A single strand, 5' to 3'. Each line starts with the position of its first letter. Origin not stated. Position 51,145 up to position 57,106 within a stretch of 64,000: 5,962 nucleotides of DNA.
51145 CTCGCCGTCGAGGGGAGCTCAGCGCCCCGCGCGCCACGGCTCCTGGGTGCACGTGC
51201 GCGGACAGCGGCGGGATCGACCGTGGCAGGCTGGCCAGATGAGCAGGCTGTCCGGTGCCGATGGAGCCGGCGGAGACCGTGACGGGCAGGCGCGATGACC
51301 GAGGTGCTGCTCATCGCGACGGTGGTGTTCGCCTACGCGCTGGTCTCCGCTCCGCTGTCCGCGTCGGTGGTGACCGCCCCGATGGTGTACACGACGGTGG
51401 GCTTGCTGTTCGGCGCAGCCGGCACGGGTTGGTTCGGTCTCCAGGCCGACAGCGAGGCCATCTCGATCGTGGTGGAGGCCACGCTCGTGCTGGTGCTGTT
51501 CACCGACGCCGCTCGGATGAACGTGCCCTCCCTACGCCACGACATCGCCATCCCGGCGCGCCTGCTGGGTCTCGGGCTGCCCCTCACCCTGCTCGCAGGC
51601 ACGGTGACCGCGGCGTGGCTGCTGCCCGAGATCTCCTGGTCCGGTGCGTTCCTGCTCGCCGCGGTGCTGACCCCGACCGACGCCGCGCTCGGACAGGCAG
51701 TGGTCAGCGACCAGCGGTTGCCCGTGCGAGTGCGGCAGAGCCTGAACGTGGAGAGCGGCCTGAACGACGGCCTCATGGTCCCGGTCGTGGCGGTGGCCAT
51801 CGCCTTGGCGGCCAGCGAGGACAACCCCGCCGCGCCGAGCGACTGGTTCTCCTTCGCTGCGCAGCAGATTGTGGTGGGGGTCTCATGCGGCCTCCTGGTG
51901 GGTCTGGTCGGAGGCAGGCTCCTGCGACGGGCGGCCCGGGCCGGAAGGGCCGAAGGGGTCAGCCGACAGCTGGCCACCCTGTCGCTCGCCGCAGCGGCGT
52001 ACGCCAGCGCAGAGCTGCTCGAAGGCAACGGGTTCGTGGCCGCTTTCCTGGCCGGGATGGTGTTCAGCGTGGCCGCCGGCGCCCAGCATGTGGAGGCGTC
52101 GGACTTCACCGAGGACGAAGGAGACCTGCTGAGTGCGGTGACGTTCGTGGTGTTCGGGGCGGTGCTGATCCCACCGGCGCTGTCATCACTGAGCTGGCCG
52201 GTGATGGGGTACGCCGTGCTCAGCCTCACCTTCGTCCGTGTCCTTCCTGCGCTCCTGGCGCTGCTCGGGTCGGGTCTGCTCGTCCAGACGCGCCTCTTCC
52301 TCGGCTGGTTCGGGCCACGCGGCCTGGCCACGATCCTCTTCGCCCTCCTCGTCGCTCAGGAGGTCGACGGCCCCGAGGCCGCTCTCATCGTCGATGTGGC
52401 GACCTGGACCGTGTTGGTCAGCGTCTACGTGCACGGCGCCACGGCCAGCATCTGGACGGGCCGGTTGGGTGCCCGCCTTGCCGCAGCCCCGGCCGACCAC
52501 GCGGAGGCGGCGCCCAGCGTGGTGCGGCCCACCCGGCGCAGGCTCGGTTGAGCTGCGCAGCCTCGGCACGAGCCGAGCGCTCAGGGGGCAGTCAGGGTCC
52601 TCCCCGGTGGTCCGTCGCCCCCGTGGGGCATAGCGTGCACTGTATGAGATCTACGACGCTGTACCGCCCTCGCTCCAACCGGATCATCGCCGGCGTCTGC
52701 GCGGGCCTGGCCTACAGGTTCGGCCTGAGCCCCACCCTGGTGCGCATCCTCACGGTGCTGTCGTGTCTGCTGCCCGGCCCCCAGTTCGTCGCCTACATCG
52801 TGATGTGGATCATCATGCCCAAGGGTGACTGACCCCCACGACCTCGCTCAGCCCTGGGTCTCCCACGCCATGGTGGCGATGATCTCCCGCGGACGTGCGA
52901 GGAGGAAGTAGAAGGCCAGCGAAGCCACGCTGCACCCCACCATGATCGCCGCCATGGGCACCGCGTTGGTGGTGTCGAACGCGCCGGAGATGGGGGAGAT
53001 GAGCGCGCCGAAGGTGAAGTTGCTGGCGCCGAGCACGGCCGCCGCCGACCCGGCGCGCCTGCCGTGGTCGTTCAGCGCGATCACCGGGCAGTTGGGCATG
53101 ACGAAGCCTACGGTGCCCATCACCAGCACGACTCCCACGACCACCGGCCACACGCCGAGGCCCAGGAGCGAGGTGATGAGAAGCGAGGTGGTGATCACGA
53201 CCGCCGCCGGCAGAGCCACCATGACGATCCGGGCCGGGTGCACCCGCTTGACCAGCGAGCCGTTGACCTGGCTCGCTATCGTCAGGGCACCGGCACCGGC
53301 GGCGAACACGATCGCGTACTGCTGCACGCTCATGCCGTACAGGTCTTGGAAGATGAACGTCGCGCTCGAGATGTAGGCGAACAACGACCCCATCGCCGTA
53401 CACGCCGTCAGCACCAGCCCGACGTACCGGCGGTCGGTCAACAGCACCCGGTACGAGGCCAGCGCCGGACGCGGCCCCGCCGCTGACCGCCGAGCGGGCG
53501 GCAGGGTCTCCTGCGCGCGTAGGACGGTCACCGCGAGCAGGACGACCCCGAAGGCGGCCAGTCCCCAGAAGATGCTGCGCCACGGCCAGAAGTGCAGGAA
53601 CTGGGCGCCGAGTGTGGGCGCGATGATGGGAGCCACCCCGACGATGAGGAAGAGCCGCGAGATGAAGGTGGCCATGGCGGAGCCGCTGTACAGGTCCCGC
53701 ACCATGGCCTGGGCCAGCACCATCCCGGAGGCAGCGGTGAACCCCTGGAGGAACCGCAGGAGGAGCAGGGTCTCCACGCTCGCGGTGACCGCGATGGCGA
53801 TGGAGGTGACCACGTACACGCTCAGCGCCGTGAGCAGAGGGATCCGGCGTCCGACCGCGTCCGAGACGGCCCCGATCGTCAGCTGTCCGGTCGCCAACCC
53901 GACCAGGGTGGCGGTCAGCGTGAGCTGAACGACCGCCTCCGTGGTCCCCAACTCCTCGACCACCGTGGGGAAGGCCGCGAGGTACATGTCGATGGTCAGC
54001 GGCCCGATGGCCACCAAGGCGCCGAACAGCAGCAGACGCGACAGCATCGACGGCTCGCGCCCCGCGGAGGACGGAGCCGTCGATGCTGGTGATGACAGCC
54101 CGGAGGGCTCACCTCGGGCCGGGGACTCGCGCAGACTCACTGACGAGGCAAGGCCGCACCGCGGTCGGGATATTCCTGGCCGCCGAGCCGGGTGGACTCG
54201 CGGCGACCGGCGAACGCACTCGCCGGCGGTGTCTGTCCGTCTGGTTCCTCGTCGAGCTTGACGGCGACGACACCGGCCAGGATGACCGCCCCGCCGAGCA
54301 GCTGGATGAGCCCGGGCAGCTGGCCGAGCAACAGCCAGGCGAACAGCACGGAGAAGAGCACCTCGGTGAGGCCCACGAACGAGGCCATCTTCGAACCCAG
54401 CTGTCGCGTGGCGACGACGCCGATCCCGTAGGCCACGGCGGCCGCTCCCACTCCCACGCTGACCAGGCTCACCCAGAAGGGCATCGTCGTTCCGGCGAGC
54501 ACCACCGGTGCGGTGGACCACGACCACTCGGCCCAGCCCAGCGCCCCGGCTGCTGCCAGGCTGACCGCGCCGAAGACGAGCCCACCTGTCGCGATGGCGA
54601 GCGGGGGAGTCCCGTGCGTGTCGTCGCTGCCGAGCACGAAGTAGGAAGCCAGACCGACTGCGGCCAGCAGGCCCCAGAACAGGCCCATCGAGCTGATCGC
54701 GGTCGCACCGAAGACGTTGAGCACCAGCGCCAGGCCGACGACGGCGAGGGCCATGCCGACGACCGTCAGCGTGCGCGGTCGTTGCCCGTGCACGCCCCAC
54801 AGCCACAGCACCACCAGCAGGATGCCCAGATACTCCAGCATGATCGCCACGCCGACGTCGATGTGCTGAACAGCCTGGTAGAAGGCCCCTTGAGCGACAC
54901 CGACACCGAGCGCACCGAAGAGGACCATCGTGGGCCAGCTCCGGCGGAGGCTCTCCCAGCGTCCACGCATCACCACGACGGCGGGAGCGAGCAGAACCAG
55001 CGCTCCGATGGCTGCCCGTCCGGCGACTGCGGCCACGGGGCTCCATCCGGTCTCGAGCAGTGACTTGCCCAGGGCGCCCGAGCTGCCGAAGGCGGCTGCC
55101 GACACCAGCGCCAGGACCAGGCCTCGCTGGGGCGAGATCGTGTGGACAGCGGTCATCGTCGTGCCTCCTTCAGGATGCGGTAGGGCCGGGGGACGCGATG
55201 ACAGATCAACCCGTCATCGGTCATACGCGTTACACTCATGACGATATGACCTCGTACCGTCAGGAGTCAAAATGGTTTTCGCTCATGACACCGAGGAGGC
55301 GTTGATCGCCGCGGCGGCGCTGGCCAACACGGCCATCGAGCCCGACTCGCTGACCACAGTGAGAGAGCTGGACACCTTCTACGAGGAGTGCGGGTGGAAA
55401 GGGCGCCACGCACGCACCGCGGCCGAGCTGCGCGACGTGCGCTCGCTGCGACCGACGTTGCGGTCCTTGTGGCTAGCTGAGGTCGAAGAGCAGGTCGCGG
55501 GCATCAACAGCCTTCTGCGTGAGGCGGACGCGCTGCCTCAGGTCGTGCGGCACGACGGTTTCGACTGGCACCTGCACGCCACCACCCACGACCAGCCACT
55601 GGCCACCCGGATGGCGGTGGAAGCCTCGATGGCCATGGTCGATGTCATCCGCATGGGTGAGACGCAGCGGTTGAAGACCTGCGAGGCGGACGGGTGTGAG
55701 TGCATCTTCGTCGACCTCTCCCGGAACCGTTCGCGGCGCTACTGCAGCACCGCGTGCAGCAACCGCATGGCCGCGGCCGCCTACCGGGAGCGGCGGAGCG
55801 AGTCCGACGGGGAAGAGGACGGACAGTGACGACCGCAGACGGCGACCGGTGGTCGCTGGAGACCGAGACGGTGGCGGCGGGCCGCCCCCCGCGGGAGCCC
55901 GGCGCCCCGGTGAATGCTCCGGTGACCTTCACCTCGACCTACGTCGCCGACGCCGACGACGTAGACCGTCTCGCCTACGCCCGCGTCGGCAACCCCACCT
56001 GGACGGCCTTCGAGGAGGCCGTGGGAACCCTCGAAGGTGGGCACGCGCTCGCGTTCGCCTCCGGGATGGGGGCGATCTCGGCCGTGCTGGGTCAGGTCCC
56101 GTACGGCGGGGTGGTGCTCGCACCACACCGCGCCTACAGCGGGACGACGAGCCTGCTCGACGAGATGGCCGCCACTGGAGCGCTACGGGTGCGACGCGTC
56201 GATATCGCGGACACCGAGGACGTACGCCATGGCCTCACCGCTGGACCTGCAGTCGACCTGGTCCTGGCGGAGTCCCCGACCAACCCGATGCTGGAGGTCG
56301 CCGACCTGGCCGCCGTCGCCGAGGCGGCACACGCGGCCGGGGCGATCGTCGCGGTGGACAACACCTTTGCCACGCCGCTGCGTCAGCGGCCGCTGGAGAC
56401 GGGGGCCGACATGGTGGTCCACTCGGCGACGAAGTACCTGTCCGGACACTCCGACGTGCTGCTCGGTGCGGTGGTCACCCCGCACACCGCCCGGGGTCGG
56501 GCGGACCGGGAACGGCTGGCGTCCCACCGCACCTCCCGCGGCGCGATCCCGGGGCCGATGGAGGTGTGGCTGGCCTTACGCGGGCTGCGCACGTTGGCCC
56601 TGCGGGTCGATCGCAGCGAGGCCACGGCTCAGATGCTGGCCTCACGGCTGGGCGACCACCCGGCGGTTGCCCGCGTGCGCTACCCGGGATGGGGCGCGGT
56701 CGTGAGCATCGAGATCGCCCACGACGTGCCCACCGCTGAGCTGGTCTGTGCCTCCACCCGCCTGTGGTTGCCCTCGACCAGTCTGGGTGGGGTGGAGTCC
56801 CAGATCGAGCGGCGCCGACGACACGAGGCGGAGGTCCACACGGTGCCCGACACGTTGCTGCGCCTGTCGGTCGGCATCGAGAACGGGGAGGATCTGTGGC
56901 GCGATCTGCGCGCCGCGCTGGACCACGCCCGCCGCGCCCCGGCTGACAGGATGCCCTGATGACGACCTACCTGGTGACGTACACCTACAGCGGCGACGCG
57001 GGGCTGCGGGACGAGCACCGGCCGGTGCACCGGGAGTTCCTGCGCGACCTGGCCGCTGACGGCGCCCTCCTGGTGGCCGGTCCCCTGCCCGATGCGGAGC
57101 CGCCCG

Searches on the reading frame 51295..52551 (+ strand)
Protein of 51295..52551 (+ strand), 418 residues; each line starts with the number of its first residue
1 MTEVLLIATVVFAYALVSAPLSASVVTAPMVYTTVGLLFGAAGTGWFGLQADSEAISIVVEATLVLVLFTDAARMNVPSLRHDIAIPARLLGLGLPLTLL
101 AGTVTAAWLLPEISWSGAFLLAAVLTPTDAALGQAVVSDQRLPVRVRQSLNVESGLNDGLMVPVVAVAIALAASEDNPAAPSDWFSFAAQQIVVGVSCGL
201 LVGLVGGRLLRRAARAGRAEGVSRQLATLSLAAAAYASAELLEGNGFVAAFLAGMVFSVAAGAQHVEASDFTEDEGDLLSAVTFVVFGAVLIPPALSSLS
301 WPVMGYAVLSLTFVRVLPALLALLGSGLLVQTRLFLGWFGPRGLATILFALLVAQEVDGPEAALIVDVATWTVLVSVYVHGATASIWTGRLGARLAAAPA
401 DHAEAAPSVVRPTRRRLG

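Call 3: search_protein_families(library=pfam, proteins=[window:51295-52551:+], max_evalue=0.01)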
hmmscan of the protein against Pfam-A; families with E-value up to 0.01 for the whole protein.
window:51295-52551:+ (418 aa): 1 family
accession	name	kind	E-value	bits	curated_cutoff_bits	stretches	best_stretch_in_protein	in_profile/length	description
PF00999.27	Na_H_Exchanger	-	3.8e-41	141.6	26.2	1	8-386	2-371/375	Sodium/hydrogen exchanger, transmembrane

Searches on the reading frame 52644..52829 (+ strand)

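Call 85: search_protein_families(library=pfam, proteins=[window:52644-52829:+], max_evalue=0.001)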
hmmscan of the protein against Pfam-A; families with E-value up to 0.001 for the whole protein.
window:52644-52829:+ (62 aa): 1 family
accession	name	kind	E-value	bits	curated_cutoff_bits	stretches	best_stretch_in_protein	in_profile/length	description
PF04024.17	PspC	-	1.2e-25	89.4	25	1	5-60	2-57/58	PspC domain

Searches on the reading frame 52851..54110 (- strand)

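Call 85: search_protein_families(library=pfam, proteins=[window:52851-54110:-], max_evalue=0.001)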
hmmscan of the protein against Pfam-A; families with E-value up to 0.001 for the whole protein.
window:52851-54110:- (420 aa): 2 families
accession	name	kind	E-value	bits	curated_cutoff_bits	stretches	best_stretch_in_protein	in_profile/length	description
PF07690.21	MFS_1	-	2.3e-43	148.9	33.4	1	36-373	8-347/347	Major Facilitator Superfamily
PF00083.30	Sugar_tr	-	1.2e-05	24.9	22.3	1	53-195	37-188/452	Sugar (and other) transporter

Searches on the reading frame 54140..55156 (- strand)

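Call 85: search_protein_families(library=pfam, proteins=[window:54140-55156:-], max_evalue=0.001)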
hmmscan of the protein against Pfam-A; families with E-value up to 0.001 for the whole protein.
window:54140-55156:- (339 aa): 1 family
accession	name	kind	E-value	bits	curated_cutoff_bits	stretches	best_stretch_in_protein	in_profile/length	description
PF00892.27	EamA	-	9.8e-31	107.3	28.2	2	11-146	2-134/135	EamA-like transporter family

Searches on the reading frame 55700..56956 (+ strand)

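Call 61: search_protein_families(library=pfam, proteins=[window:55700-56956:+], max_evalue=0.00001)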
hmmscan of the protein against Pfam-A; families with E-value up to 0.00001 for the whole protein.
window:55700-56956:+ (419 aa): 1 family
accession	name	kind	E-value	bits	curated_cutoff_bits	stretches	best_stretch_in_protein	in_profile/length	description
PF01053.26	Cys_Met_Meta_PP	-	8.2e-87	291.7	27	1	54-407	1-380/381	Cys/Met metabolism PLP-dependent enzyme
